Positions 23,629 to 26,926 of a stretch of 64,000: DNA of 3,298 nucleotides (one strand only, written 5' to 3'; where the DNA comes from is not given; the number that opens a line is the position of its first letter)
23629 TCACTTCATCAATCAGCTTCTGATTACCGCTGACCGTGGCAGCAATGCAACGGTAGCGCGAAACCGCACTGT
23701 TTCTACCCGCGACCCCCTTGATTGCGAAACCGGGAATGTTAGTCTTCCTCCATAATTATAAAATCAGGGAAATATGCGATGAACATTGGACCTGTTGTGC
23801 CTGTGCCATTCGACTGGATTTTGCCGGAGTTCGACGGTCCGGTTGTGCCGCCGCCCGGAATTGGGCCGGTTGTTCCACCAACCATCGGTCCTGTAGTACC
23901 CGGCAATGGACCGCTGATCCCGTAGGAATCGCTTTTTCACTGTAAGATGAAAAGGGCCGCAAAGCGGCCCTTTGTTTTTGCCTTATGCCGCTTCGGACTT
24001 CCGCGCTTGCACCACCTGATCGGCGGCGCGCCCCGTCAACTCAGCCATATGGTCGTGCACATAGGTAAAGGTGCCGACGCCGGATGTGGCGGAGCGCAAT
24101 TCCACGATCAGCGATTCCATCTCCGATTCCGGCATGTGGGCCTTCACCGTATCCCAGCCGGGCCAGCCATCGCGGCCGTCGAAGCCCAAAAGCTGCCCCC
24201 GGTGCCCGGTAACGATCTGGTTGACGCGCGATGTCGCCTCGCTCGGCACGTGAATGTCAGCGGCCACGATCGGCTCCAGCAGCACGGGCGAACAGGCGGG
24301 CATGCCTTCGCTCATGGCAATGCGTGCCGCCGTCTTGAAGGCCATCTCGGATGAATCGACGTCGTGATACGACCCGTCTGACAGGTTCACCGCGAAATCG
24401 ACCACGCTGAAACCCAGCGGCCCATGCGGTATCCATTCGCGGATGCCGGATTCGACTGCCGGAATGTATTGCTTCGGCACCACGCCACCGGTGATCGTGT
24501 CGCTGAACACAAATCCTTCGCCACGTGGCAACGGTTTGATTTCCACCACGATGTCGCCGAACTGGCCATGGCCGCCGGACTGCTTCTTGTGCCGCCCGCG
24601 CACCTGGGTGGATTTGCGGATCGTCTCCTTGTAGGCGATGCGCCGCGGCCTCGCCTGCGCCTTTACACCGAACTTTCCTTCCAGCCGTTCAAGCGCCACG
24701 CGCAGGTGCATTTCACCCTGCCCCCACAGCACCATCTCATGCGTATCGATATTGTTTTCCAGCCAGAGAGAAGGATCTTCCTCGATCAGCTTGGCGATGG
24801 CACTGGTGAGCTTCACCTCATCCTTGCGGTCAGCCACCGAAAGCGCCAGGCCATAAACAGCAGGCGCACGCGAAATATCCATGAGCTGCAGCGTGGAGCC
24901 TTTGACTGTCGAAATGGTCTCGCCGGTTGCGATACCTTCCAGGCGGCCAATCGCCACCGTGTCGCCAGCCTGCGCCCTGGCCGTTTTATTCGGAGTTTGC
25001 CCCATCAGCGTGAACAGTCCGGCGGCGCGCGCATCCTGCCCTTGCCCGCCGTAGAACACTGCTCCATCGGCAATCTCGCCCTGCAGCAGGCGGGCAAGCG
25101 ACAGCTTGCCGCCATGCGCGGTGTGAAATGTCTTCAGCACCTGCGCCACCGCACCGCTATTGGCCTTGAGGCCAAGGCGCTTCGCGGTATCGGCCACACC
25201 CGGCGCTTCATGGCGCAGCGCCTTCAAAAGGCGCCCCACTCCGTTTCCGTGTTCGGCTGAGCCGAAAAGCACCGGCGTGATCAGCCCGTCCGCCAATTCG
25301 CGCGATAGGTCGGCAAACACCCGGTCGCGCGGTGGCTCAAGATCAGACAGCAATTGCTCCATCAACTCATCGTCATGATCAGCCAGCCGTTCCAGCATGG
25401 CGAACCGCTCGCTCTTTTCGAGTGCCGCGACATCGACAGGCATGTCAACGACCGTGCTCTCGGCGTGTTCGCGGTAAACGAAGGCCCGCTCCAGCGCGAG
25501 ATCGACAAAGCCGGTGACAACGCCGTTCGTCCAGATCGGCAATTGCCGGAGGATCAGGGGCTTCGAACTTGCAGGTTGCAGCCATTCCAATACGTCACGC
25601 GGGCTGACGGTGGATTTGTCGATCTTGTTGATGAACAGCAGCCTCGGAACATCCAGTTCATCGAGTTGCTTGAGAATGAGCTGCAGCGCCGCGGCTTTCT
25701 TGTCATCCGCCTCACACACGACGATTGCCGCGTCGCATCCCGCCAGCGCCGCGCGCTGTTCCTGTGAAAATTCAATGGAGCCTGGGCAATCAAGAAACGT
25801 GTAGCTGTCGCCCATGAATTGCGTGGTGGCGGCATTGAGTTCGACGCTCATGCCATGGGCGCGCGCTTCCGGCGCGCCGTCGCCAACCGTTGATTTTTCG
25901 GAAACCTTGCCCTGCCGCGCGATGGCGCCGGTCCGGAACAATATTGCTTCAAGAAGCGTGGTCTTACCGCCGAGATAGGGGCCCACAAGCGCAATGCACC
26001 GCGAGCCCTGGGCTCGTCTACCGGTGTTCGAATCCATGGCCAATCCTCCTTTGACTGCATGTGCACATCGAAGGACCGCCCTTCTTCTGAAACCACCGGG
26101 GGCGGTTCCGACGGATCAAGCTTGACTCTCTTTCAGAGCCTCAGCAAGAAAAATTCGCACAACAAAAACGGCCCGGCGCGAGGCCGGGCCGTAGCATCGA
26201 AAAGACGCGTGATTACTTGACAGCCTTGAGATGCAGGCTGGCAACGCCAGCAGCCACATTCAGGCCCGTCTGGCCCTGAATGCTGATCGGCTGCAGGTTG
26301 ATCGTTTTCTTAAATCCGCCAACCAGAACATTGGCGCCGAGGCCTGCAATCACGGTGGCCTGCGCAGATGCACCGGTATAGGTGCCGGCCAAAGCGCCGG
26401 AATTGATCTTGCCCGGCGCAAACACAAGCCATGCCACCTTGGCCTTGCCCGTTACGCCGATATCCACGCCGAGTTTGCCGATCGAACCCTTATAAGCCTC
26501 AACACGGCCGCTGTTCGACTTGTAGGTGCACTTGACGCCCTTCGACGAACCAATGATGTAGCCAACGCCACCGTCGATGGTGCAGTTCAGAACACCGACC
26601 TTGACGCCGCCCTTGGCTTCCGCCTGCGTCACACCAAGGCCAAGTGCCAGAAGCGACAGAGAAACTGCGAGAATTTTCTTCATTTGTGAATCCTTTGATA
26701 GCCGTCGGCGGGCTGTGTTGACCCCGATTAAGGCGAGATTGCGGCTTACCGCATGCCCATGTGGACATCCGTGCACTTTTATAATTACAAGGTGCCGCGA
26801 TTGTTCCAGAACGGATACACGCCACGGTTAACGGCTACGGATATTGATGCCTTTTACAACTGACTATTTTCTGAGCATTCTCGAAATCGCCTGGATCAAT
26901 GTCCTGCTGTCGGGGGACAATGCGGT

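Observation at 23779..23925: Unannotated 48-codon ORF encoding four GPVVP repeats that vary only at wobble positions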

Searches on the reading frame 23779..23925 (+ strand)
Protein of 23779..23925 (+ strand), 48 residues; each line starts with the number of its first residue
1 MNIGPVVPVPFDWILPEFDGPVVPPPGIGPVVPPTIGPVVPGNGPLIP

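Call 4: search_protein_families(library=pfam, proteins=[window:23779-23925:+], max_evalue=0.01)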
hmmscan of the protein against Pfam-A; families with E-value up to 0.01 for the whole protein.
window:23779-23925:+ (48 aa): 0 families

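Call 5: search_protein_families(library=ncbifam, proteins=[window:23779-23925:+], max_evalue=0.1)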
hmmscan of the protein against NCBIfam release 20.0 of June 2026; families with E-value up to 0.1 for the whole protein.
window:23779-23925:+ (48 aa): 0 families

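Call 7: find_homologous_proteins(query=window:23779-23922:+, max_evalue=10)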
Query window:23779-23922:+ (48 aa): 1 proteins with E <= 10 among 16 candidates.
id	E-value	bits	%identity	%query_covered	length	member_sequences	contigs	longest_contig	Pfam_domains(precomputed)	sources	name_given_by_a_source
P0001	3.3e-6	45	79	40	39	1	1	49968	-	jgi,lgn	-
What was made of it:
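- The ORF is not annotated in the source genome, since the query did not find itself in the protein database (call 7).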

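Call 20: find_related_loci(query=A2, collection=metagenome_contigs, flank=4000)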
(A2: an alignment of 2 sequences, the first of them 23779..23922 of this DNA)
Query A2 (48 aa) in metagenome_contigs; peptide patterns used: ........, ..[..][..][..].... (x = any residue, [..] = any of these).
65 stretches matched a pattern; 1 encode a relative of the query (tblastn E <= 1e-3); 1 distinct loci.
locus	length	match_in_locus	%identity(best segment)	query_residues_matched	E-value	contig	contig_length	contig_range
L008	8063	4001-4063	81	1-21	3e-6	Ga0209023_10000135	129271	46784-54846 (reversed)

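Call 29: search_protein_representatives(protein=window:23779-23922:+)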
Query: 48 residues. Proteins with E-value up to 0.001 (for the whole library): 1; up to 1e-10: 0; up to 1e-30: 0. The best 1 are listed.
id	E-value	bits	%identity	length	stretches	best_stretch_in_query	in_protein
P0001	1.0e-06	44.6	86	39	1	1-35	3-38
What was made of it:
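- No larger protein with this repeat was found among 1.84 billion representatives (call 29).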

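Call 38: find_homologous_proteins(query=A4, max_evalue=10)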
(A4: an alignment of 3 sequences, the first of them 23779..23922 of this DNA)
Query A4 (3 sequences) (48 aa, profile of the alignment): 1 proteins with E <= 10 among 945 candidates.
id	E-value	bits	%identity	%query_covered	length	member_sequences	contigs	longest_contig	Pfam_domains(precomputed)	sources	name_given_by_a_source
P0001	6.3e-14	70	79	40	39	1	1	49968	-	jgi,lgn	-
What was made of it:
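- Sequence similarity among family members is weak and low-complexity, and profile searches of 5.8 billion proteins recovered only P0001 (call 38).
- Tried and rejected: This covers the 5.8-billion-protein word-indexed search (call 7), the exhaustive phmmer of 1.84 billion representatives (call 29) and the profile of three family peptides (call 38).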

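Call 84: search_dna_similar(query=window:23779-23922:+, collection=plasmids, mode=protein, max_rows=15, max_evalue=1)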
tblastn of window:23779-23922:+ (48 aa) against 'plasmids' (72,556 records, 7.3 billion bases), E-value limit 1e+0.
No match.

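Call 86: find_related_loci(query=A4, collection=viral_contigs, flank=3000)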
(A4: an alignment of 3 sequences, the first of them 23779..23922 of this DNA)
Query A4 (48 aa) in viral_contigs; peptide patterns used: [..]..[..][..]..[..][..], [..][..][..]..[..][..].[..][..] (x = any residue, [..] = any of these).
25 stretches matched a pattern, but none encodes a relative of the query by tblastn (E <= 1e-3).
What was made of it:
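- Tried and rejected: Searches of plasmids (call 84) and viral contigs (call 86) found nothing.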

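Call 89: search_protein_families(library=padloc, proteins=[window:23779-23922:+], max_evalue=0.01)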
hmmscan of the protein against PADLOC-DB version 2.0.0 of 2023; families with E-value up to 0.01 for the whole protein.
window:23779-23922:+ (48 aa): 0 families

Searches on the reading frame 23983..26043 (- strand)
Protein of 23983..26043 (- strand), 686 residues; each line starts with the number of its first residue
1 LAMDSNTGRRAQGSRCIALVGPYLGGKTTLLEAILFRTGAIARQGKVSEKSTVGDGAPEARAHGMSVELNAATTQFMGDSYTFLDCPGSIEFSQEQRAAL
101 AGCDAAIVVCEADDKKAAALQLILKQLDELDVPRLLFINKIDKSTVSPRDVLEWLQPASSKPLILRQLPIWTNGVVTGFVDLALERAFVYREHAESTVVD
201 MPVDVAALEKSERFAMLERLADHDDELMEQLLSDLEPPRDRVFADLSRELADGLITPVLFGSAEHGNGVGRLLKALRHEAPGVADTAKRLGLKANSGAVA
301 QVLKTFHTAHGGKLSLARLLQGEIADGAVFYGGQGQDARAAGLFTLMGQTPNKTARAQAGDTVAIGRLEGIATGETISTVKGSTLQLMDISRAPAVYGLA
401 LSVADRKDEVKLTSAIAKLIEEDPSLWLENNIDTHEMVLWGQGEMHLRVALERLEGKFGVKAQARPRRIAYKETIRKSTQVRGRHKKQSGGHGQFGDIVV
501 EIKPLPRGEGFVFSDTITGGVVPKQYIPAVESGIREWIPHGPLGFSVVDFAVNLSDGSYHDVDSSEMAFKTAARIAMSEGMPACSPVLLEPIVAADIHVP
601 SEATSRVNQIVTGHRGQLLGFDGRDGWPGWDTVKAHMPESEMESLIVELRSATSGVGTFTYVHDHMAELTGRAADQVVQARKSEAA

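Call 4: search_protein_families(library=pfam, proteins=[window:23983-26043:-], max_evalue=0.01)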
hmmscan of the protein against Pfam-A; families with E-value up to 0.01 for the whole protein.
window:23983-26043:- (686 aa): 6 families
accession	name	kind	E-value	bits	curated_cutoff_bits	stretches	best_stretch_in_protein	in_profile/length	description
PF03764.24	EFG_IV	-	3.6e-40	136.9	24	1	468-584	2-120/121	Elongation factor G, domain IV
PF00009.33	GTP_EFTU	-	2.3e-30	106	26.5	1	15-279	4-185/188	Elongation factor Tu GTP binding domain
PF14492.12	EFG_III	-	6.5e-20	71.4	27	1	395-464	4-73/75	Elongation Factor G, domain III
PF00679.30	EFG_C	-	2.2e-16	60.1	27.9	1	587-676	1-88/89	Elongation factor G C-terminus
PF22042.2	EF-G_D2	-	5.3e-05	23.7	27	1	299-379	3-83/84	Elongation factor G domain 2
PF01926.29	MMR_HSR1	-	0.00055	20.5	21.9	1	17-140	2-113/113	50S ribosome-binding GTPase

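Call 5: search_protein_families(library=ncbifam, proteins=[window:23983-26043:-], max_evalue=0.1)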
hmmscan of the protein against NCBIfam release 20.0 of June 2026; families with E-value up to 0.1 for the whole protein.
window:23983-26043:- (686 aa): 32 families (the best 25 are shown)
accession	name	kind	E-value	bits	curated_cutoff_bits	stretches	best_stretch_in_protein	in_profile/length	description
NF009379.0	PRK12740.1-3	equivalog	2.9e-303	1007.7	513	1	11-683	5-672/674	elongation factor G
NF009891.0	PRK13351.1-1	equivalog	1.1e-188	629.1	597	1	15-683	10-679/681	elongation factor G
NF009381.0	PRK12740.1-5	subfamily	1.2e-166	556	583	1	12-684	7-688/692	elongation factor G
NF009377.1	PRK12740.1-1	equivalog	7.8e-120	401.4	890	1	9-677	8-698/700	elongation factor G-like protein EF-G2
TIGR00484.1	EF-G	equivalog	5.1e-115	385.2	659.4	1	25-682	21-690/691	elongation factor G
NF058620.1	EFG2_Bacteroid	exception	4.5e-92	309.6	1000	2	14-505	9-508/717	elongation factor G2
NF012153.1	tet_protect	equivalog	2.6e-67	227.4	775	1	26-660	12-608/614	tetracycline resistance ribosomal protection protein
NF000120.3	47473_otr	exception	1.6e-50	172.4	900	1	26-659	14-606/608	tetracycline resistance ribosomal protection protein Otr(A)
NF033148.1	tet_protect_M_W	exception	2.9e-36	125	1100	2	25-167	14-156/639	TetM/TetW/TetO/TetS family tetracycline resistance ribosomal protection protein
TIGR00490.1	aEF-2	equivalog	3e-31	108.3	738.45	3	297-484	288-479/720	elongation factor EF-2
NF012154.0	tet_protect_Q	exception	7e-31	107.2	1425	1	25-660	14-605/638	tetracycline resistance ribosomal protection protein Tet(Q)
NF009892.0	PRK13351.1-3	equivalog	5.4e-30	104.4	640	2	25-152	14-146/623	elongation factor G-like protein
NF001964.0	PRK00741.1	equivalog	7.6e-28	97.2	473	1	15-476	13-474/529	peptide chain release factor 3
NF012155.1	tet_protect_M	exception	1e-27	96.6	1420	2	25-180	14-170/639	tetracycline resistance ribosomal protection protein Tet(M)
TIGR00503.1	prfC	equivalog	4.2e-22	78.3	466.95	1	15-470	12-467/527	peptide chain release factor 3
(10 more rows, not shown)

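Call 30: find_related_loci(query=window:23983-26043:-, collection=genome_contigs, flank=3500)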
Query window:23983-26043:- (686 aa) in genome_contigs; peptide patterns used: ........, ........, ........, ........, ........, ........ (x = any residue, [..] = any of these).
600 stretches matched a pattern (row limit reached: there are more); 599 encode a relative of the query (tblastn E <= 1e-3); the best 80 are kept; 80 distinct loci.
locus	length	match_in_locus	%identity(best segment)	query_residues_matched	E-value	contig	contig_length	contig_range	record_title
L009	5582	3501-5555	84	2-686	0e+0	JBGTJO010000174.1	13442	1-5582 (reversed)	MAG: Aestuariivirga sp. isolate JTS-RE291 k141_9094960, whole genome shotgun sequence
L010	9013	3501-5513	63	14-685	0e+0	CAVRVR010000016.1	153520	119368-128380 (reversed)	MAG: uncultured Alphaproteobacteria bacterium isolate MFD02242.bin.2.75 genome assembly, contig: contig_34, whole genome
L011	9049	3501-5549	59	1-683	0e+0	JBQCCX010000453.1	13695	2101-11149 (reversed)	MAG: Xanthobacteraceae bacterium isolate bin077 k141_5179355, whole genome shotgun sequence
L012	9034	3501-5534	59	6-683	0e+0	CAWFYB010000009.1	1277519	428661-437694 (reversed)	MAG: uncultured proteobacterium isolate MFD05442.bin.2.110 genome assembly, contig: contig_5964, whole genome shotgun se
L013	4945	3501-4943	84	3-483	0e+0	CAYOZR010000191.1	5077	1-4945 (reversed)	MAG TPA_asm: uncultured Aestuariivirga sp. isolate SRP302447_co1_74 genome assembly, contig: NODE_46956_length_5077_cov_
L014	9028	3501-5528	60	2-678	0e+0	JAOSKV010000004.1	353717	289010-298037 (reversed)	MAG: Xanthobacteraceae bacterium isolate FR_38 FR-Xanthobacteraceae-1_s12, whole genome shotgun sequence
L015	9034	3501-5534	59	9-685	0e+0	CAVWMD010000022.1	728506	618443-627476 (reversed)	MAG: uncultured Alphaproteobacteria bacterium isolate MFD04434.bin.2.133 genome assembly, contig: contig_5630, whole gen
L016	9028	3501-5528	58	2-678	0e+0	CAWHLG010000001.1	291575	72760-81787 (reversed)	MAG: uncultured Alphaproteobacteria bacterium isolate MFD02840.bin.1.307 genome assembly, contig: contig_117371, whole g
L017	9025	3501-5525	60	1-676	0e+0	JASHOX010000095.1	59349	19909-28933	MAG: Xanthobacteraceae bacterium isolate JOPF034 JOPF_AWAY_contig_447195, whole genome shotgun sequence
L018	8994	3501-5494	60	14-678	0e+0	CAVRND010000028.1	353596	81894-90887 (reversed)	MAG: uncultured Alphaproteobacteria bacterium isolate MFD04935.bin.2.152 genome assembly, contig: contig_7862, whole gen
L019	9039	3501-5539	60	6-683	5e-146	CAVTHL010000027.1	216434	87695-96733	MAG: uncultured Alphaproteobacteria bacterium isolate MFD05942.bin.2.238 genome assembly, contig: contig_39059, whole ge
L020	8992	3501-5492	39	15-671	3e-126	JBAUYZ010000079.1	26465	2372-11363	MAG: Candidatus Cybelea sp. isolate MFD09279_ilm_asm_bin4 k127_337650, whole genome shotgun sequence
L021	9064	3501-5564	33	9-684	3e-116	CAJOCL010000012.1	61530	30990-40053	uncultured Synergistales bacterium isolate Sheep_1_mag_15 genome assembly, contig: scaffold_354, whole genome shotgun se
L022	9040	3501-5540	33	9-678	3e-113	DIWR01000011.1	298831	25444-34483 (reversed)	MAG TPA_asm: Synergistaceae bacterium UBA6101 UBA6101_contig_2823, whole genome shotgun sequence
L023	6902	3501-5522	34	15-678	4e-113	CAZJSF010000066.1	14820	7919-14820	MAG TPA_asm: uncultured Thermodesulfobacteriota bacterium isolate binchicken_co176_137 genome assembly, contig: NODE_257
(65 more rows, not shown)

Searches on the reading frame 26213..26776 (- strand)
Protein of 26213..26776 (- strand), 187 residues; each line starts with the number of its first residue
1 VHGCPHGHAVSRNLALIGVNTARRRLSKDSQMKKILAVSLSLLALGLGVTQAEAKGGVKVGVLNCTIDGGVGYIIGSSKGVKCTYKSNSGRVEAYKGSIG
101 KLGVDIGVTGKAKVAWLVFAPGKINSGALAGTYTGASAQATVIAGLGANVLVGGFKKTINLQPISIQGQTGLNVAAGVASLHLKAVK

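Call 4: search_protein_families(library=pfam, proteins=[window:26213-26776:-], max_evalue=0.01)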
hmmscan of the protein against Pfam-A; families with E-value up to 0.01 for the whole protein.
window:26213-26776:- (187 aa): 1 family
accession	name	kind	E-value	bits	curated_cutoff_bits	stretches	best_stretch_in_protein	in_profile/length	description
PF06186.16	DUF992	-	1.4e-48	164.8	22.7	1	51-184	8-143/143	Protein of unknown function (DUF992)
